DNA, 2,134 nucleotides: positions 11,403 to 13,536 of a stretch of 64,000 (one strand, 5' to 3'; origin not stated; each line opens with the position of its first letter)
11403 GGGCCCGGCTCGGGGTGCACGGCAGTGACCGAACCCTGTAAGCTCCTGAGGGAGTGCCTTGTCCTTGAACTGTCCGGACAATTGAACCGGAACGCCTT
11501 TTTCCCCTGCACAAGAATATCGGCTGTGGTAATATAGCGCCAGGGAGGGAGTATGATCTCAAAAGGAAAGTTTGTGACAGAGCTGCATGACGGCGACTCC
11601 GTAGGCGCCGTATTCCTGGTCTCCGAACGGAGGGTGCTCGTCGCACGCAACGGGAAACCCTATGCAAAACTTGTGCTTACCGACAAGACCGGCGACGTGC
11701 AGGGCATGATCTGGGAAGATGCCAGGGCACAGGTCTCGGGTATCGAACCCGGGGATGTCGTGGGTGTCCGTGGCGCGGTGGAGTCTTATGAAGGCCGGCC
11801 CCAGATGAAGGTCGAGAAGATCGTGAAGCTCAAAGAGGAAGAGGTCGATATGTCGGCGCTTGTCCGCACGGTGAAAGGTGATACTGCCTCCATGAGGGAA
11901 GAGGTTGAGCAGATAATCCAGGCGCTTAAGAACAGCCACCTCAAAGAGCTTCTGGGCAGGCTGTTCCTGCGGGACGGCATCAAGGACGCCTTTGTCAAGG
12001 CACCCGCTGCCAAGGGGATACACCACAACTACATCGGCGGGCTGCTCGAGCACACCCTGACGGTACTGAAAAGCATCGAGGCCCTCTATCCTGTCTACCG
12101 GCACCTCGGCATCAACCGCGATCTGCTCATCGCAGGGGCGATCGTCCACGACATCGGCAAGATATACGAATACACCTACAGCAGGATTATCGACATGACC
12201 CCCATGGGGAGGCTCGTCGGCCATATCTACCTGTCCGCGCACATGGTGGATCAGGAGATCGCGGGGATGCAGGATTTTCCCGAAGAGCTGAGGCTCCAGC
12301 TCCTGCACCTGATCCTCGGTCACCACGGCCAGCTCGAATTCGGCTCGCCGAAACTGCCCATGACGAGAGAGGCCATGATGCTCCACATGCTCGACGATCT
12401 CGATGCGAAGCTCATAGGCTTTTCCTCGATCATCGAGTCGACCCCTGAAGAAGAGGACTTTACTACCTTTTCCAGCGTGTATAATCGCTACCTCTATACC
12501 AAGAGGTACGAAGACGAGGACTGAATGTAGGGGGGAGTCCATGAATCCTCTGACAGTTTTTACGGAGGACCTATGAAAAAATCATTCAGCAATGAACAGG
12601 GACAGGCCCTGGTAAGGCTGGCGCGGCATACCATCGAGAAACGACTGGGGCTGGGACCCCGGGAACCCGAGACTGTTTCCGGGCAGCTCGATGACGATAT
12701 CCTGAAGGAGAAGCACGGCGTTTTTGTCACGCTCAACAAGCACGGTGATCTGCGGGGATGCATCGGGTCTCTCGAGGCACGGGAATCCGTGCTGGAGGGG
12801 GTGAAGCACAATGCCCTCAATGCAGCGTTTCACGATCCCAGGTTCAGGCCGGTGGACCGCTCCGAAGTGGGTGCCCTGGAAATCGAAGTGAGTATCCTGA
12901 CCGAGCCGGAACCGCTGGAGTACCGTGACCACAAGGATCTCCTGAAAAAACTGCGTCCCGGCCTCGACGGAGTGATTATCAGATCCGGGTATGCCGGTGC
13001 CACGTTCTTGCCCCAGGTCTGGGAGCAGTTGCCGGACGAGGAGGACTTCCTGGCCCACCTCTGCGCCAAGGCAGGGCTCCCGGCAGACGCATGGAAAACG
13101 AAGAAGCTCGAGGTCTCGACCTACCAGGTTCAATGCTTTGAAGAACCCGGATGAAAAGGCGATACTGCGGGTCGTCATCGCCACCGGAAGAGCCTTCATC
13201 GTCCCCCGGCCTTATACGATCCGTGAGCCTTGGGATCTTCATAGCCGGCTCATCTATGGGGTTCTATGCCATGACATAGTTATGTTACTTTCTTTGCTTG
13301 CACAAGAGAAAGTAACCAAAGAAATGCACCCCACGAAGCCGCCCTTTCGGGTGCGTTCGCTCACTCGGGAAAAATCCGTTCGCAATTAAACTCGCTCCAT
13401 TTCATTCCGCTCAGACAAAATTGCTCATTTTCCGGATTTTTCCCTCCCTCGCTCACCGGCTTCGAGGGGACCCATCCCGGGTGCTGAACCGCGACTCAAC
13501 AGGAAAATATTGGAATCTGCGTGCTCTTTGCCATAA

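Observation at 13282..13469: The flanking repeats are hairpin-dense and show compensatory base changes between the two copies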

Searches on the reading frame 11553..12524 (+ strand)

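Call 11: search_protein_families(library=pfam, proteins=[window:11553-12524:+], max_evalue=0.01)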
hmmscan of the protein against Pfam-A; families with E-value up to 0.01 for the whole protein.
window:11553-12524:+ (323 aa): 3 families
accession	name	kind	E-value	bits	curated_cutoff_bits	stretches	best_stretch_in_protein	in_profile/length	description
PF01336.31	tRNA_anti-codon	-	2.2e-13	50.4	27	1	23-92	7-74/75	OB-fold nucleic acid binding domain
PF01966.28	HD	-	1.5e-11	45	22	1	165-285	2-115/116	HD domain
PF16100.11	RMI2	-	0.0019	18.4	29.4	1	31-97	50-118/132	RecQ-mediated genome instability protein 2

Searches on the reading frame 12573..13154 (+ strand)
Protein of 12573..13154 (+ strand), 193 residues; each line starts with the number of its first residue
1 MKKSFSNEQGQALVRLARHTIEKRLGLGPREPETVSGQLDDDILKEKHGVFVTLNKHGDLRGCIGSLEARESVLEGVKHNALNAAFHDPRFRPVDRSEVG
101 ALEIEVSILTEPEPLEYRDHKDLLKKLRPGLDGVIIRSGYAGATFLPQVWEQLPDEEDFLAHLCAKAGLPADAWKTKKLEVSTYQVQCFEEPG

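Call 11: search_protein_families(library=pfam, proteins=[window:12573-13154:+], max_evalue=0.01)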
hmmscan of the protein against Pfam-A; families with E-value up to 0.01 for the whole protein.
window:12573-13154:+ (193 aa): 1 family
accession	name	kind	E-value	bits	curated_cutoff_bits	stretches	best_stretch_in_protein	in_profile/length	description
PF01871.22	AMMECR1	-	3.7e-52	176.7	25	1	14-189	1-168/168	AMMECR1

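Call 35: find_encoding_contigs(protein=window:12573-13154:+, flank=6000, max_places=8)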
Protein window:12573-13154:+ (193 aa): 1 contig read that carries it; 1 place shown.
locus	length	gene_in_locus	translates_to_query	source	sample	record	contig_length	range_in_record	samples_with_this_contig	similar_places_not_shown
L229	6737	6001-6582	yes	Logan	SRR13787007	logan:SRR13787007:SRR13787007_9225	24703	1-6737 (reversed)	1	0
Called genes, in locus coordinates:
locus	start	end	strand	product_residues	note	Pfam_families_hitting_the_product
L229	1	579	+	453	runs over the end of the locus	PF22148:Fervidolysin_NPro-like (faint), PF00082:Peptidase_S8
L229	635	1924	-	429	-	PF00108:Thiolase_N (weak), PF00109:ketoacyl-synt (weak), PF00108:Thiolase_N, PF02803:Thiolase_C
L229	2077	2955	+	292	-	PF02899:Phage_int_SAM_1, PF13495:Phage_int_SAM_4 (weak), PF00589:Phage_integrase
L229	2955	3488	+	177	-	PF00227:Proteasome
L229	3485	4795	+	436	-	PF00493:MCM (faint), PF00004:AAA, PF07728:AAA_5 (faint), PF13401:AAA_22 (faint), PF07724:AAA_2, PF00004:AAA (weak)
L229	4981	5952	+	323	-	PF01336:tRNA_anti-codon, PF01966:HD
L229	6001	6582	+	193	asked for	PF01871:AMMECR1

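Call 87: find_homologous_proteins(query=window:12573-13154:+, max_evalue=1e-40)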
Query window:12573-13154:+ (193 aa): 3942 proteins with E <= 1e-40 among 8000 candidates; the best 120 are listed.
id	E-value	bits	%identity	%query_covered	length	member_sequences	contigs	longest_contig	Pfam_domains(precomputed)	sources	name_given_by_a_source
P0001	2.4e-125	434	100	100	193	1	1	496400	PF01871.23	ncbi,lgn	-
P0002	4.9e-86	305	74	99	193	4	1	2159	PF01871.23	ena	-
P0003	1.5e-81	291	71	99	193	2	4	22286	PF01871.23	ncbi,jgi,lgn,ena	-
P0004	1.5e-74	268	66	99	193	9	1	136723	PF01871.23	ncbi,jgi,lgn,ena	-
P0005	2.3e-74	267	66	99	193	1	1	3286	PF01871.23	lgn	-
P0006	6.5e-74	266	66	99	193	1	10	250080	PF01871.23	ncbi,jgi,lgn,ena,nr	ncbi:MAG TPA: AmmeMemoRadiSam system protein A [Deltaproteobacteria bacterium]|jgi:AmmeMemoRadiSam s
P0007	7.8e-74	266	67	99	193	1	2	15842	PF01871.23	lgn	-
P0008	6.2e-73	263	65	99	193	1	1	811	PF01871.23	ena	-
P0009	6.3e-73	263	64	99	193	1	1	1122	PF01871.23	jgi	jgi:AmmeMemoRadiSam system protein A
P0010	8.4e-73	262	65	99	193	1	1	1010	PF01871.23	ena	-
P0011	9.0e-73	262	64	99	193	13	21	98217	PF01871.23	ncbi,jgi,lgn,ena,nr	ncbi:MAG TPA: AmmeMemoRadiSam system protein A [Desulfomonilia bacterium]|nr:AmmeMemoRadiSam system 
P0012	1.1e-72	262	65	99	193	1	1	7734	PF01871.23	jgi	-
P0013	1.7e-72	261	64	99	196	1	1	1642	PF01871.23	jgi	jgi:AmmeMemoRadiSam system protein A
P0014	2.1e-72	261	64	99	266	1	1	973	PF01871.23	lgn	-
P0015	3.4e-72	260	64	99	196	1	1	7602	PF01871.23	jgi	jgi:AmmeMemoRadiSam system protein A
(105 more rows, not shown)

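Call 88: find_encoding_contigs(protein=P0003, flank=4000, max_places=3)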
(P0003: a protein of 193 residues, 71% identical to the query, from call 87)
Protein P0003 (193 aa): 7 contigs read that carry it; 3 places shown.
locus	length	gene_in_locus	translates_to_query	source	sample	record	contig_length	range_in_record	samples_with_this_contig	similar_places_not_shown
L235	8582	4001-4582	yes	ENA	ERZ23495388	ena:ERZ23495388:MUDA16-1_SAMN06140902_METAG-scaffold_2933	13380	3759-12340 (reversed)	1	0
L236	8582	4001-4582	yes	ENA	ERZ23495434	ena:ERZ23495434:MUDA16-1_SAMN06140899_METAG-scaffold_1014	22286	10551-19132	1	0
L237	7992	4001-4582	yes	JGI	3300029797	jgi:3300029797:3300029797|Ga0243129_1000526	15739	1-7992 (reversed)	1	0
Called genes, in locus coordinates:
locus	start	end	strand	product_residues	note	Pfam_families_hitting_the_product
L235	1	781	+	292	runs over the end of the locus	PF02899:Phage_int_SAM_1, PF13495:Phage_int_SAM_4 (weak), PF00589:Phage_integrase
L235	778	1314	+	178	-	PF00227:Proteasome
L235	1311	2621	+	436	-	PF00493:MCM (faint), PF00004:AAA (weak), PF07728:AAA_5 (faint), PF13401:AAA_22 (faint), PF07724:AAA_2, PF00004:AAA (weak)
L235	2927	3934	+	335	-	PF01336:tRNA_anti-codon, PF01966:HD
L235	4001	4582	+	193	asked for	PF01871:AMMECR1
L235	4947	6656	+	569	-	PF04055:Radical_SAM (faint)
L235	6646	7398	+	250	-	-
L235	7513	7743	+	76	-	-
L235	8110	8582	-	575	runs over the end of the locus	PF20968:MASE8 (weak), PF00989:PAS, PF13188:PAS_8 (weak), PF08447:PAS_3 (weak), PF13426:PAS_9 (weak), PF13487:HD_5, PF01966:HD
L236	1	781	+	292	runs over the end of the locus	PF02899:Phage_int_SAM_1, PF13495:Phage_int_SAM_4 (weak), PF00589:Phage_integrase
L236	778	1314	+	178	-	PF00227:Proteasome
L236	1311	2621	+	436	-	PF00493:MCM (faint), PF00004:AAA (weak), PF07728:AAA_5 (faint), PF13401:AAA_22 (faint), PF07724:AAA_2, PF00004:AAA (weak)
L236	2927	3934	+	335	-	PF01336:tRNA_anti-codon, PF01966:HD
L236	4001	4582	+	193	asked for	PF01871:AMMECR1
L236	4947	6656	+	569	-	PF04055:Radical_SAM (faint)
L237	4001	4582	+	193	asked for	PF01871:AMMECR1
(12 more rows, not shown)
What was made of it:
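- The nearest is xerC, about 4 kb away in a conserved xerC-hslVU context (calls 35, 88).
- Tried and rejected: The nearest relative is 71-74% identical and loses synteny downstream (calls 87, 88).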

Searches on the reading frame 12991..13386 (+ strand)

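Call 20: search_protein_families(library=pfam, proteins=[window:12991-13386:+], max_evalue=10)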
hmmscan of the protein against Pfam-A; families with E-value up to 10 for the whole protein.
seq(132 aa): 1 family
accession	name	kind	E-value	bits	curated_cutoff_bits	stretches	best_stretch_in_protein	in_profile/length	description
PF17342.7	DUF5372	-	0.055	13.9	25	1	64-104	32-72/78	Family of unknown function (DUF5372)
